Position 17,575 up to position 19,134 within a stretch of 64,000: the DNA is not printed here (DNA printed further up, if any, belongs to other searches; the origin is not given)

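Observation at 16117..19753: Tightly coupled five-gene bc-type complex: pentaheme cyt c, small membrane subunit, Tat-Rieske, long cytochrome b, second pentaheme cyt c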

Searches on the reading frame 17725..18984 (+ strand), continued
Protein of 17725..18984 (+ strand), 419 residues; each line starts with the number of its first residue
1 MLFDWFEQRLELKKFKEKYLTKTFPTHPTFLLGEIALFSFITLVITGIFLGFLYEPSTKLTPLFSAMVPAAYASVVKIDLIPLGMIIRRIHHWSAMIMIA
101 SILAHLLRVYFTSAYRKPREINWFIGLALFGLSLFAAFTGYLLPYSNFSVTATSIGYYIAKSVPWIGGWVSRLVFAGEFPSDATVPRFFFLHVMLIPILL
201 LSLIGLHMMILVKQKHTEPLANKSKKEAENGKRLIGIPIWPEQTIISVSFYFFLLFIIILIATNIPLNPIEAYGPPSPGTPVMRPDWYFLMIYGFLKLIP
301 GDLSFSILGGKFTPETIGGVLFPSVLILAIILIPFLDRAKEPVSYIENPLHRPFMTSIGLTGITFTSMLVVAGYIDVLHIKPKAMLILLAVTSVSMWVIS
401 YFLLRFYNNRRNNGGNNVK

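Call 73: list_cluster_members(proteins=[P0364, P0365, P0368, P0369, P0373, P0380, P0383, P0384, P0394, P0371])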
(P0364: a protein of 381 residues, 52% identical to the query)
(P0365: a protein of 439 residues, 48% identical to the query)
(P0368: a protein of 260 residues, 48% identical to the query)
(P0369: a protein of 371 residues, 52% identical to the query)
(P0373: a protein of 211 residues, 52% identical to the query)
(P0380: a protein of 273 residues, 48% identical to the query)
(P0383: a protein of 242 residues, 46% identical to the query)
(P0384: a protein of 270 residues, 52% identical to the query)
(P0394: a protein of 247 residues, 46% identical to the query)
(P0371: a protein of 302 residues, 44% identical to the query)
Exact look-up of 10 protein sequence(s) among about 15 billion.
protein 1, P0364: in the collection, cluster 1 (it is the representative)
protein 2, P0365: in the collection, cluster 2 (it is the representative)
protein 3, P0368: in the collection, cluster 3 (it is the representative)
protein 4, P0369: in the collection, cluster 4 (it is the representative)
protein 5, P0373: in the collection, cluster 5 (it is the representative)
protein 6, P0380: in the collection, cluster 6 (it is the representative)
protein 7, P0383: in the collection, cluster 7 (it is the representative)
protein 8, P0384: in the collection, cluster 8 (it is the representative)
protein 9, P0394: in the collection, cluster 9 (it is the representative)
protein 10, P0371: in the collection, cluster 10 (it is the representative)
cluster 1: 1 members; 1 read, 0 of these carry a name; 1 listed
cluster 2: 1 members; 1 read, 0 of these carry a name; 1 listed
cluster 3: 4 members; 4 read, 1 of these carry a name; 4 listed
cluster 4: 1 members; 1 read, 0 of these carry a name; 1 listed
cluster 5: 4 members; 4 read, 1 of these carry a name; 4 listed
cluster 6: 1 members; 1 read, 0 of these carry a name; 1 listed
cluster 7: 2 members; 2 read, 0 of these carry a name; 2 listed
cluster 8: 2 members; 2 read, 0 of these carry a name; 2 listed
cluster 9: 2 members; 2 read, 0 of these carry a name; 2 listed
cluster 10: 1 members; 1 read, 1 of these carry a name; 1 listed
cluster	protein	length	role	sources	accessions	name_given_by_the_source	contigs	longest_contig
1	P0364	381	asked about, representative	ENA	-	-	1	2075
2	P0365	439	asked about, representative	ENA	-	-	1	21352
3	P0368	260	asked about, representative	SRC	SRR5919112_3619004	-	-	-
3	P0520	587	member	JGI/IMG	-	cytochrome b-561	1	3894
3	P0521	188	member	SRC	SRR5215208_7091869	-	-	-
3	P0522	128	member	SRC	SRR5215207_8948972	-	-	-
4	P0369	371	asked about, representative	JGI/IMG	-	-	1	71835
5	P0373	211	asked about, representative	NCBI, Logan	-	-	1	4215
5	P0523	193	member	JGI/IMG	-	cytochrome b-561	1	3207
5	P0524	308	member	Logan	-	-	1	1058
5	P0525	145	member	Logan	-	-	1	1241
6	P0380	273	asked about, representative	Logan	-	-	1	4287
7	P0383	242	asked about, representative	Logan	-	-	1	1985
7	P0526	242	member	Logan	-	-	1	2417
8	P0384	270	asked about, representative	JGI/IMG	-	-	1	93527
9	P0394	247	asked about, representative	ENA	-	-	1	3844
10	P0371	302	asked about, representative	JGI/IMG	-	cytochrome b-561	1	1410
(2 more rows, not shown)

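Call 77: search_protein_families(library=pfam, proteins=[L001:1762-3735:-, L015:8152-8667:+, L015:8859-11048:+, L021:7290-8171:-], max_evalue=0.0001)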
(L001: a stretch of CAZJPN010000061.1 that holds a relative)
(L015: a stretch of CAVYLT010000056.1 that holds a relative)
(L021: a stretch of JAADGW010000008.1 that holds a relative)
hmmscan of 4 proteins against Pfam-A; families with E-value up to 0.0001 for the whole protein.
L001:1762-3735:- (657 aa): 14 families
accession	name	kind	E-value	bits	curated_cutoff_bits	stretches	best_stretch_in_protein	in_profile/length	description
PF07992.20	Pyr_redox_2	-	1e-27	97.7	26.1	1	144-483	1-291/291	Pyridine nucleotide-disulphide oxidoreductase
PF14691.11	Fer4_20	-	2.1e-15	57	25.8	1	29-104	31-107/113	Dihydroprymidine dehydrogenase domain II, 4Fe-4S cluster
PF01266.30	DAO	-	7.3e-13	49.2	27.9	1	145-180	1-37/353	FAD dependent oxidoreductase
PF00037.32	Fer4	-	1.1e-11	44.4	21.1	2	623-643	3-23/24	4Fe-4S binding domain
PF12838.12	Fer4_7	-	1e-09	39.2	27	1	573-642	2-52/52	4Fe-4S dicluster domain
PF13450.12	NAD_binding_8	-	1.2e-09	38.8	21.9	1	148-183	1-36/68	NAD(P)-binding Rossmann-like domain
PF13738.12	Pyr_redox_3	-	1.1e-08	35.2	30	0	384-467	224-305/305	Pyridine nucleotide-disulphide oxidoreductase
PF13237.11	Fer4_10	-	3e-08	33.9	25.5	1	566-639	2-53/53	4Fe-4S dicluster domain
PF13187.11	Fer4_9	-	8.8e-08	32.5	27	1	573-643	2-52/52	4Fe-4S dicluster domain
PF00070.33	Pyr_redox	-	8.7e-07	29.8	22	0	145-177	1-33/82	Pyridine nucleotide-disulphide oxidoreductase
PF12837.12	Fer4_6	-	1.9e-06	28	25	0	566-587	2-23/24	4Fe-4S binding domain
PF12797.12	Fer4_2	-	4.3e-06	26.8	24.5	0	622-640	4-22/22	4Fe-4S binding domain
PF01262.27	AlaDh_PNT_C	-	2.4e-05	24.3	23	0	276-340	30-95/214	Alanine dehydrogenase/PNT, C-terminal domain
PF00890.30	FAD_binding_2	-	3e-05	23.8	20.4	0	146-180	2-36/414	FAD binding domain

L015:8152-8667:+ (171 aa): 3 families
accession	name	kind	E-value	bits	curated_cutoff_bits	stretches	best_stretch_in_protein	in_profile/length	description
PF14522.11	Cytochrome_C7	-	2.6e-09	37.2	24.8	1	115-171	1-67/67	Cytochrome c7 and related cytochrome c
PF02085.21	Cytochrom_CIII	-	5.5e-07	30.3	22.9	0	36-84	17-57/101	Class III cytochrome C family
PF14537.11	Cytochrom_c3_2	-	5.6e-06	27.2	25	0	121-161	1-37/79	Cytochrome c3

L015:8859-11048:+ (729 aa): 3 families
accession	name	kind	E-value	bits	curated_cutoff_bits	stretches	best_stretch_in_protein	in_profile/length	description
PF00384.28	Molybdopterin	-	1.3e-20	74.2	24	1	102-489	1-346/353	Molybdopterin oxidoreductase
PF04879.21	Molybdop_Fe4S4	-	3.5e-17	62.5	22.7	1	47-99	3-55/55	Molybdopterin oxidoreductase Fe4S4 domain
PF01568.27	Molydop_binding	-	5.1e-17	62.3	26.8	1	613-680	30-92/110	Molydopterin dinucleotide binding domain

L021:7290-8171:- (293 aa): 3 families
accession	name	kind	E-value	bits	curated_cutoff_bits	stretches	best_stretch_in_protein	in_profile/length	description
PF14522.11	Cytochrome_C7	-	1.5e-10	41.1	24.8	0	75-125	10-67/67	Cytochrome c7 and related cytochrome c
PF14537.11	Cytochrom_c3_2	-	2.4e-09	37.9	25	0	143-223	9-78/79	Cytochrome c3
PF09699.15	Paired_CXXCH_1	-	1.3e-05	25.2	20.6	0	141-172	7-38/41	Doubled CXXCH motif (Paired_CXXCH_1)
